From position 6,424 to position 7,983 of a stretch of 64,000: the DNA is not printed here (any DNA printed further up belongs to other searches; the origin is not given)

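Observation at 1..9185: RuBisCO-like protein + DUF1537 kinase wired to an aminotransferase and an amino-acid-type ABC importer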

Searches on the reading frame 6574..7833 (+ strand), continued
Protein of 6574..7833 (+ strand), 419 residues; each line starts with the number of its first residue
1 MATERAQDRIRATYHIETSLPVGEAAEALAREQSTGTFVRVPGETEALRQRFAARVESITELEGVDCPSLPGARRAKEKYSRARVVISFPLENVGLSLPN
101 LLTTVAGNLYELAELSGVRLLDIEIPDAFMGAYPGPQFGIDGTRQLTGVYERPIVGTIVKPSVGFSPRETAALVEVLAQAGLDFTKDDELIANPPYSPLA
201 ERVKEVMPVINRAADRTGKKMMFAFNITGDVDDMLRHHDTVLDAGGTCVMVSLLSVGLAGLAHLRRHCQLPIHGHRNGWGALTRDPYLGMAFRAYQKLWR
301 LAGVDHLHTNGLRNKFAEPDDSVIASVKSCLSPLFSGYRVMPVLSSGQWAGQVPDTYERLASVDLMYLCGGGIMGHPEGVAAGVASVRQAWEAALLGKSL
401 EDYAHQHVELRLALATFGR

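Call 30: find_encoding_contigs(protein=P0020, flank=10000, max_places=1)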
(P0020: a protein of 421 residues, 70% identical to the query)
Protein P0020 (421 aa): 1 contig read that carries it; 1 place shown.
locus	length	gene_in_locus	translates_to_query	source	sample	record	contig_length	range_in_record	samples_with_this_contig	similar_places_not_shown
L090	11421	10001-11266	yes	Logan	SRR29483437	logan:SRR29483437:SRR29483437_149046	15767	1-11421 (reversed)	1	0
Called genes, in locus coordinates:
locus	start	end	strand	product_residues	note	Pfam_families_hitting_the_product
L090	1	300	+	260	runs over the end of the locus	PF00392:GntR, PF07729:FCD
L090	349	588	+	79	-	PF00364:Biotin_lipoyl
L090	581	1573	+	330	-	PF00676:E1_dh, PF02775:TPP_enzyme_C (weak), PF13292:DXP_synthase_N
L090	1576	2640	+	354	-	PF02779:Transket_pyr, PF02780:Transketolase_C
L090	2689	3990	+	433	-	PF00202:Aminotran_3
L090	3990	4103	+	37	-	-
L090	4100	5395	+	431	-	PF13433:Peripla_BP_5, PF13458:Peripla_BP_6, PF01094:ANF_receptor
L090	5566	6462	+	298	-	PF02653:BPD_transp_2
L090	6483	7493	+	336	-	PF02653:BPD_transp_2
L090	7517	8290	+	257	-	PF00005:ABC_tran, PF13304:AAA_21 (faint), PF12399:BCA_ABC_TP_C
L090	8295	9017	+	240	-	PF00005:ABC_tran, PF13304:AAA_21 (weak)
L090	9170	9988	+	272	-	PF05853:BKACE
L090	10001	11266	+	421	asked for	PF02788:RuBisCO_large_N, PF00016:RuBisCO_large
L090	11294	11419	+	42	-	?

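Call 45: search_dna_similar(query=window:6574-7830:+, collection=plasmids, mode=protein, max_rows=40, rows=spread, max_evalue=1e-60)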
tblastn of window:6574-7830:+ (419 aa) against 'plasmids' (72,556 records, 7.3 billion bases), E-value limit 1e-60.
Records with a match: 307; places in all: 313; records where one place covers at least 80% of the query: 307.
Best place of each record, by identity: 60-80% 4; <60% 303.
By first word of the organism name: Rhizobium 142; Sinorhizobium 77; Shinella 9; Azospirillum 8; Roseibium 6; Burkholderia 5; Bradyrhizobium 4; Labrenzia 4; Paracoccus 4; Cupriavidus 3; and 33 more.
By predicted mobility (MOB-suite, as given by PLSDB): non-mobilizable 134; conjugative 102; mobilizable 71.
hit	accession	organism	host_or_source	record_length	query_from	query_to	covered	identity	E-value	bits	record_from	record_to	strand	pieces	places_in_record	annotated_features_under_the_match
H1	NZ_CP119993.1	Halomarina sp. PSR21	cell culture,saline soil from Tarim ...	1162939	9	419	98%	61.5%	5e-158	500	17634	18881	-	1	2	record has no annotation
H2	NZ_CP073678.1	Cupriavidus sp. KK10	Isolate,A bacterial consortium from ...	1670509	1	419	100%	57.0%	5e-155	491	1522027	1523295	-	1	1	none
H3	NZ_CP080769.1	Cupriavidus pinatubonensis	genomic assembly,soil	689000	12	418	97%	58.2%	2e-158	501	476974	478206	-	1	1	ribulose-bisphosphate carboxylase large subunit family protein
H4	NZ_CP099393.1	Natronococcus sp. CG52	cell culture,salt lake sediment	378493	7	418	98%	55.8%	6e-146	466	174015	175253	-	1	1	ribulose-bisphosphate carboxylase large subunit family protein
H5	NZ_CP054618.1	Azospirillum oryzae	cell culture,soil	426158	9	410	96%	55.7%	1e-137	441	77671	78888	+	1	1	ribulose-bisphosphate carboxylase large subunit family protein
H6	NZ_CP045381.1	Labrenzia sp. THAF35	pure culture,Surface of a polyethylene ...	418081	9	419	98%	53.8%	1e-129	419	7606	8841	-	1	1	ribulose-bisphosphate carboxylase large subunit family protein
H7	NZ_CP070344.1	Variovorax sp. PDNC026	cell culture,Plastic debris in ...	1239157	6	419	99%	52.4%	3e-132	426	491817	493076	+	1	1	none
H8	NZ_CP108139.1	Streptomyces sp. NBC_00184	-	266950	7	418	98%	52.5%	6e-128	414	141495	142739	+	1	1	RuBisCO large subunit C-terminal-like domain-containing protein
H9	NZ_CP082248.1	Natrinema sp. SYSU A 869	cell culture,salt lake sediment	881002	9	370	86%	58.9%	7e-141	451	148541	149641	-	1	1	RuBisCO large subunit C-terminal-like domain-containing protein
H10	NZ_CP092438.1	Rhizobium sp. K102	Phaseolus vulgaris,Cell culture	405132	10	417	97%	51.3%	2e-128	415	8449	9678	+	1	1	oiaX: 3-oxo-isoapionate-4-phosphate decarboxylase OiaX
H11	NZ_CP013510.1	Rhizobium sp. N1341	Phaseolus vulgaris,Whole ...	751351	10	418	98%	50.7%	2e-127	412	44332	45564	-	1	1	oiaX: 3-oxo-isoapionate-4-phosphate decarboxylase OiaX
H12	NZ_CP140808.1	Rhizobium beringeri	Trifolium pratense,whole organism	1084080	10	417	97%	50.9%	8e-129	416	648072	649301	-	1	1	record has no annotation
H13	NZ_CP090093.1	Rhizobium leguminosarum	Galega,Cell culture,Plant nodule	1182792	10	417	97%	50.9%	1e-127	413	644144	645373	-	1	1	record has no annotation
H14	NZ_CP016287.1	Rhizobium leguminosarum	Vavilovia formosa,cell culture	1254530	10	417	97%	50.6%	6e-128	414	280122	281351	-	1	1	record has no annotation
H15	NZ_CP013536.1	Rhizobium phaseoli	Phaseolus vulgaris,Whole ...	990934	10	417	97%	50.6%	2e-127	412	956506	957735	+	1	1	oiaX: 3-oxo-isoapionate-4-phosphate decarboxylase OiaX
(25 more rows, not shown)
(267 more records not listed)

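Call 46: list_cluster_members(proteins=[P0039, P0014, P0036, P0033, P0050, P0053, P0091, P0124, P0002, P0010])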
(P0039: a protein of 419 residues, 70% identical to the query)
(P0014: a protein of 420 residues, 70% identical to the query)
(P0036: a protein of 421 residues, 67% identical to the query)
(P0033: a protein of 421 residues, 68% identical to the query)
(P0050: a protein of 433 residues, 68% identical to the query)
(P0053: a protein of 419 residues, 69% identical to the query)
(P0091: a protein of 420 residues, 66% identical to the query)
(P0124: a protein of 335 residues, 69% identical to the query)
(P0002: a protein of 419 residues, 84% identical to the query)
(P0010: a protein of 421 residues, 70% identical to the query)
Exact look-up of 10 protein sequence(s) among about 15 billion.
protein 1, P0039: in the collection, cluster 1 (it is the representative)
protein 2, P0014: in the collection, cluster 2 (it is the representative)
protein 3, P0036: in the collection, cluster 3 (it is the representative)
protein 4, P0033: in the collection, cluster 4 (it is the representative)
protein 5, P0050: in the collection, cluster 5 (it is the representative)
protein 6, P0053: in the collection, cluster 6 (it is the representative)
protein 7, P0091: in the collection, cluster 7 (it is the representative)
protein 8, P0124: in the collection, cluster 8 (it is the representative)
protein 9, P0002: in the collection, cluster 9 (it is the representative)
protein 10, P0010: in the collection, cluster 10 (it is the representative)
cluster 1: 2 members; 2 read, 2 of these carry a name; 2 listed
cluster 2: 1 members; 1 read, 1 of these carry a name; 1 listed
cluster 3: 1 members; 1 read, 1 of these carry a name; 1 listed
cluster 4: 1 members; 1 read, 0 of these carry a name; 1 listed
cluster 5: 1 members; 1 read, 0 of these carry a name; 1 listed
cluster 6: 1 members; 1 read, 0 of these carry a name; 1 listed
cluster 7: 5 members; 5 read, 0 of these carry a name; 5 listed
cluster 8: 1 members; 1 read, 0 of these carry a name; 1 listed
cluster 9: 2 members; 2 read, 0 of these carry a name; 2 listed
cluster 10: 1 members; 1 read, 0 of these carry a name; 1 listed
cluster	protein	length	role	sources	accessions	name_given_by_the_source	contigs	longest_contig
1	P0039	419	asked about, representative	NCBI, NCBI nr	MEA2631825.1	MAG: 3-oxoisoapionate-4-phosphate transcarboxylase/hydrolase [Chloroflexota bacterium] | 3-oxoisoapionate-4-phosphate transcarboxylase/hydrolase [Chloroflexota bacterium]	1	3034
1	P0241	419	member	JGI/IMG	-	ribulose-bisphosphate carboxylase large chain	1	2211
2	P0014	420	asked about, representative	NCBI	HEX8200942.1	MAG TPA: ribulose-bisphosphate carboxylase large subunit family protein [Isosphaeraceae ...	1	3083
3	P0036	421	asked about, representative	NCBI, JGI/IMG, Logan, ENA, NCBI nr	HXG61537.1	MAG TPA: ribulose-bisphosphate carboxylase large subunit family protein [Planctomycetota ... | ribulose-bisphosphate carboxylase large chain | ribulose-bisphosphate carboxylase large subunit family protein [Planctomycetota bacterium]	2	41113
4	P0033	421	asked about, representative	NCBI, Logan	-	-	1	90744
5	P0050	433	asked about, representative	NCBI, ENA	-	-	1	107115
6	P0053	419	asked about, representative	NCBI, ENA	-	-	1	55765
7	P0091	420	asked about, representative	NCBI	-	-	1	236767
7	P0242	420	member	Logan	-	-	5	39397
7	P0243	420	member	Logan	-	-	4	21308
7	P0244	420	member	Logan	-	-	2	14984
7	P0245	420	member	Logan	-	-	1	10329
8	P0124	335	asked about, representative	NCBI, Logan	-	-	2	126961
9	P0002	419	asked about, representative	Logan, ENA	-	-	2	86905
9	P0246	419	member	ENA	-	-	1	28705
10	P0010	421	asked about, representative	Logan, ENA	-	-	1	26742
